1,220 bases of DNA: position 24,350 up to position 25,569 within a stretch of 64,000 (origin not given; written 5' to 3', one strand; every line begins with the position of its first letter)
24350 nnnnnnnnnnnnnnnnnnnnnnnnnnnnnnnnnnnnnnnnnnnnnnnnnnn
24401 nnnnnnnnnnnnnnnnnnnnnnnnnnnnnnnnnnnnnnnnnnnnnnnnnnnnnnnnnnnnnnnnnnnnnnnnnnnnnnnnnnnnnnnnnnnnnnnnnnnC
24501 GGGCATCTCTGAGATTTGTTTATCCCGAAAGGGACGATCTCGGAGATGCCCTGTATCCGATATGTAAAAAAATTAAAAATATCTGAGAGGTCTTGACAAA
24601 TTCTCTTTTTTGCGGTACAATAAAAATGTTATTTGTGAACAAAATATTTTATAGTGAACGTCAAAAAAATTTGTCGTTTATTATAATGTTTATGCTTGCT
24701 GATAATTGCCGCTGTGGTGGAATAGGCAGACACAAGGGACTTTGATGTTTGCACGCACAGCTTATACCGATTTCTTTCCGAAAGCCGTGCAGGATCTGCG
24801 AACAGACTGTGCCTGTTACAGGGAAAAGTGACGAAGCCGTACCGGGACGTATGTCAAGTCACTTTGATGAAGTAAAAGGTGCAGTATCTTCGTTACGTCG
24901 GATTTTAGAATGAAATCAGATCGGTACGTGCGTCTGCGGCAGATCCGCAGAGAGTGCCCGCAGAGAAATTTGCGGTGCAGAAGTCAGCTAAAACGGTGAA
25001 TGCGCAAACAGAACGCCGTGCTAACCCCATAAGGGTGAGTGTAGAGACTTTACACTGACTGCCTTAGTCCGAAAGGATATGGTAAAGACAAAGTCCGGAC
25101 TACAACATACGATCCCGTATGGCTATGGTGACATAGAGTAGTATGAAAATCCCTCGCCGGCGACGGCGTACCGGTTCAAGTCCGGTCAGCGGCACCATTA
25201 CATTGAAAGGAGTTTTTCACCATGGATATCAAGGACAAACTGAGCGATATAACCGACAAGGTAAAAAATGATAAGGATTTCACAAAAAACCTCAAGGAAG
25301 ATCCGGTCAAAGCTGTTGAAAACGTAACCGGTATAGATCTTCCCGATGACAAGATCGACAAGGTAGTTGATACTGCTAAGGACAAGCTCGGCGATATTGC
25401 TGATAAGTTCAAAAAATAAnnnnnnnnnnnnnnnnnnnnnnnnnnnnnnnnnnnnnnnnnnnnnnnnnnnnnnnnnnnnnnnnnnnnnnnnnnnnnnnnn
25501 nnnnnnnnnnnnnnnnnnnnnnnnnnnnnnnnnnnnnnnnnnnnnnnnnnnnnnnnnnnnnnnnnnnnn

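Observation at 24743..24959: Intron's P1 loop appears to be occupied by a non-coding repeat instead of a homing endonuclease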

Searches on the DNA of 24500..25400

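Call 4: search_rna_families(source=window, start=24500, end=25400, threshold=evalue, max_evalue=10, show_alignments=5)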
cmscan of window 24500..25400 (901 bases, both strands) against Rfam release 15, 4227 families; matches with E-value up to 10: 6.
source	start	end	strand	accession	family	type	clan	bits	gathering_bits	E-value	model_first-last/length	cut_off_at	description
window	24501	24554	+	RF03217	mir-3167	Gene; miRNA;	-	25.7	86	0.041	1-59/59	no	mir-3167 microRNA precursor family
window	24500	24531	+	RF00818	mir-318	Gene; miRNA;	CL00084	18.5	70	1.2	38-69/69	5'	mir-318 microRNA precursor family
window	24635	24701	+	RF03918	mir-4922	Gene; miRNA;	-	18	82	3.9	1-65/65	no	mir-4922 microRNA precursor family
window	24597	24676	+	RF00801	mir-280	Gene; miRNA;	-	17.5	70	4.4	1-83/83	no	mir-280 microRNA precursor family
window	24514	24628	+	RF01767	SAM-III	Cis-reg; riboswitch;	-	14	45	8.4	1-82/82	no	SAM-III riboswitch aptamer (SMK box)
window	25170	25321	+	RF04321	tmRNA_permuted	Gene;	-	11.5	47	7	36-96/213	no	permuted transfer-messenger RNA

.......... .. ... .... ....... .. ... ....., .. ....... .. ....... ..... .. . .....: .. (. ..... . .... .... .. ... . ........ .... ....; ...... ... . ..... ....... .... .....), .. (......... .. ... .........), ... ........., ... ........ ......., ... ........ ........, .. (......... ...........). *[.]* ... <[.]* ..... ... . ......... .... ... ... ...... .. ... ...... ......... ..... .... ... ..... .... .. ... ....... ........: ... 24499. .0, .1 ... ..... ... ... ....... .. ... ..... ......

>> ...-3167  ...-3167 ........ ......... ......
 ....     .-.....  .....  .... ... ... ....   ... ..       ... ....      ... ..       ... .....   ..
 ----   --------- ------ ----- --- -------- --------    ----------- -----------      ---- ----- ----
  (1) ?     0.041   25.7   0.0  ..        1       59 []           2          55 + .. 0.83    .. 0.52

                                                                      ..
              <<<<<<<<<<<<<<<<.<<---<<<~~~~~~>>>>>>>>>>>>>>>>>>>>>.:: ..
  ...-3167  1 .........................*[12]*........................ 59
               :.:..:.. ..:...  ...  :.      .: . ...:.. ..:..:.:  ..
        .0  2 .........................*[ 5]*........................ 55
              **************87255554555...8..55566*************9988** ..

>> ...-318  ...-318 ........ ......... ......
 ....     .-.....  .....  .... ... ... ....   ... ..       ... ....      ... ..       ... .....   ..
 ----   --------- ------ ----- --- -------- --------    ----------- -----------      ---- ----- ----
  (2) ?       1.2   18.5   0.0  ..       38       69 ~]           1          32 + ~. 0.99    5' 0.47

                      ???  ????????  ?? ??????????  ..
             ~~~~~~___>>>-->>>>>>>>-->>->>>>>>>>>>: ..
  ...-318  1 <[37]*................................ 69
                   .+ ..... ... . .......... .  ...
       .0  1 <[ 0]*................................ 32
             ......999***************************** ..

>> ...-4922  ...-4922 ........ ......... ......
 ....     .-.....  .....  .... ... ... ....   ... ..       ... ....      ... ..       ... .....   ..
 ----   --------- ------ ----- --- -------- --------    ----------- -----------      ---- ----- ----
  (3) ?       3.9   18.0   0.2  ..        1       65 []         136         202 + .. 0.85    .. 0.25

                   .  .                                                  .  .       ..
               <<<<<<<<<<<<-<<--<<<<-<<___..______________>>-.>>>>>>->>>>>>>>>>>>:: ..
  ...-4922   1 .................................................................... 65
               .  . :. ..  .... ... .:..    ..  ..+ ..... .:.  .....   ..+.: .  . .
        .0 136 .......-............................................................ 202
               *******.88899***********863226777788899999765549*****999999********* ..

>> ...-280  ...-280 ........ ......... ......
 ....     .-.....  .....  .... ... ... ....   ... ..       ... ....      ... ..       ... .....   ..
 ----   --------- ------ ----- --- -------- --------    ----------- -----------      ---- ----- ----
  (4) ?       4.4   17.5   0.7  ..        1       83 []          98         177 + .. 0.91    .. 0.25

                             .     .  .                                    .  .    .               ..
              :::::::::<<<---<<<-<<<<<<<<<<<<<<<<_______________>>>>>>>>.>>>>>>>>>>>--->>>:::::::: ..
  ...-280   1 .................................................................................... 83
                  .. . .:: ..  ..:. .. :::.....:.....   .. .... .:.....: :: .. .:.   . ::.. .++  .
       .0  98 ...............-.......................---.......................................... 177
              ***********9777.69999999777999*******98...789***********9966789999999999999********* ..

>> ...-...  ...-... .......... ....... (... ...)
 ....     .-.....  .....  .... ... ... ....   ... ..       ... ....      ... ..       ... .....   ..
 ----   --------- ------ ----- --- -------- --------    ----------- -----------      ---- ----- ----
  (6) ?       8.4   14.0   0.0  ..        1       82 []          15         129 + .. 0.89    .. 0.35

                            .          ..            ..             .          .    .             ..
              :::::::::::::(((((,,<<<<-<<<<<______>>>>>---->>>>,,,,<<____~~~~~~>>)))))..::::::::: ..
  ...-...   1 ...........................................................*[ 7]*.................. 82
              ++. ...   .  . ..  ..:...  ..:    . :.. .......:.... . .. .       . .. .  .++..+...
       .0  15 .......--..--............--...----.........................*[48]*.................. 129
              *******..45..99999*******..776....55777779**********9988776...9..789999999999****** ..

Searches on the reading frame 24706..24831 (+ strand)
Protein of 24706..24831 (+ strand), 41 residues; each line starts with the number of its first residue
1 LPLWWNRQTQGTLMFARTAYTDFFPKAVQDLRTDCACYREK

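Call 59: search_protein_families(library=pfam, proteins=[window:24706-24831:+], max_evalue=1)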
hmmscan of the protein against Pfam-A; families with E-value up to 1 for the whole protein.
window:24706-24831:+ (41 aa): 0 families

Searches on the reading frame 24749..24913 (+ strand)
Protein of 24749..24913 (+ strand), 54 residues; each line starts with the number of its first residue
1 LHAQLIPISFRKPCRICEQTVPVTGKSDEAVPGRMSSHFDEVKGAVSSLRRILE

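Call 59: search_protein_families(library=pfam, proteins=[window:24749-24913:+], max_evalue=1)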
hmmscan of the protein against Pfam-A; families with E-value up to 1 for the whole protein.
window:24749-24913:+ (54 aa): 1 family
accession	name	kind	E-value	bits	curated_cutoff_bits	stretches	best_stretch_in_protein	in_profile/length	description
PF13698.11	DUF4156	-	0.15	12.9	28.9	1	3-50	7-54/90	Domain of unknown function (DUF4156)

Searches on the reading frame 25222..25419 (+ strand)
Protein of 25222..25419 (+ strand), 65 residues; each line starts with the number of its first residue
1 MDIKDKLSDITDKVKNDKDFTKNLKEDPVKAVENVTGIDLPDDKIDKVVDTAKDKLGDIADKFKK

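Call 23: search_protein_families(library=pfam, proteins=[window:25222-25419:+])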
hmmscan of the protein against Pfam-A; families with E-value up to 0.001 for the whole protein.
window:25222-25419:+ (65 aa): 0 families

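Call 24: find_encoding_contigs(protein=window:25222-25419:+, flank=3000, max_places=10)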
Protein window:25222-25419:+ (65 aa): 8 contigs read that carry it; 8 places shown.
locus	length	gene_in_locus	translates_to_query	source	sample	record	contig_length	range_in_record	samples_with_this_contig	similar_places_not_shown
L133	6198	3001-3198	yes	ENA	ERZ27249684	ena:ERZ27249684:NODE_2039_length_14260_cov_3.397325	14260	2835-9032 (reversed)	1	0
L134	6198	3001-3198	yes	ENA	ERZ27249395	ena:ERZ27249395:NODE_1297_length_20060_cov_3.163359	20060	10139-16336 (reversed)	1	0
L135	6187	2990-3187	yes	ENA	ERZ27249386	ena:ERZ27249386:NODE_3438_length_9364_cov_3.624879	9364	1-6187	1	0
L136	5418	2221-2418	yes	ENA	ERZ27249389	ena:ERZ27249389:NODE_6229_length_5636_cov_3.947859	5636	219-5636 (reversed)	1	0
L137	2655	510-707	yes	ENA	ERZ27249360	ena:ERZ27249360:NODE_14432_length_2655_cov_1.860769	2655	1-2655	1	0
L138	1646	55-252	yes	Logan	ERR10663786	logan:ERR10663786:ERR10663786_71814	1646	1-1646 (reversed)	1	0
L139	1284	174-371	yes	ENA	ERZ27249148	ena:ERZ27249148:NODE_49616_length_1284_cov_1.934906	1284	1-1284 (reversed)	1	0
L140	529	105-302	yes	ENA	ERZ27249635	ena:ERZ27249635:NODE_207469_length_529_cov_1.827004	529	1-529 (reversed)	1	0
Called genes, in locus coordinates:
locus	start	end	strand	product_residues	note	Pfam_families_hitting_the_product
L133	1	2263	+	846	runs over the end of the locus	PF04616:Glyco_hydro_43, PF03422:CBM_6, PF18099:CBM_35_2 (weak), PF02018:CBM_4_9, PF00756:Esterase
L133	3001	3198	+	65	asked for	-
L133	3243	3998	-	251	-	PF00188:CAP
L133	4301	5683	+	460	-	PF28494:GlyRS_ins_1 (weak), PF00587:tRNA-synt_2b, PF03129:HGTP_anticodon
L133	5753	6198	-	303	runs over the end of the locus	PF00528:BPD_transp_1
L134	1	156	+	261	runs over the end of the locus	PF04616:Glyco_hydro_43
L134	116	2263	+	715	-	PF03422:CBM_6, PF18099:CBM_35_2 (weak), PF02018:CBM_4_9, PF00756:Esterase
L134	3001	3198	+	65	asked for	-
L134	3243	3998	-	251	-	PF00188:CAP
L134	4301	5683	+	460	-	PF28494:GlyRS_ins_1 (weak), PF00587:tRNA-synt_2b, PF03129:HGTP_anticodon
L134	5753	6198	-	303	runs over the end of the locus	PF00528:BPD_transp_1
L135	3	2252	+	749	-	?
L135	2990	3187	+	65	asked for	-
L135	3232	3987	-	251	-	PF00188:CAP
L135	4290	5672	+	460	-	PF28494:GlyRS_ins_1 (weak), PF00587:tRNA-synt_2b, PF03129:HGTP_anticodon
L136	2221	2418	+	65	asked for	-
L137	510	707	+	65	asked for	-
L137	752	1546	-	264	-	PF00188:CAP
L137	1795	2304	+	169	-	PF28494:GlyRS_ins_1 (weak)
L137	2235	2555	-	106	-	-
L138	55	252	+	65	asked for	-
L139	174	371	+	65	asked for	-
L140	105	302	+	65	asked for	-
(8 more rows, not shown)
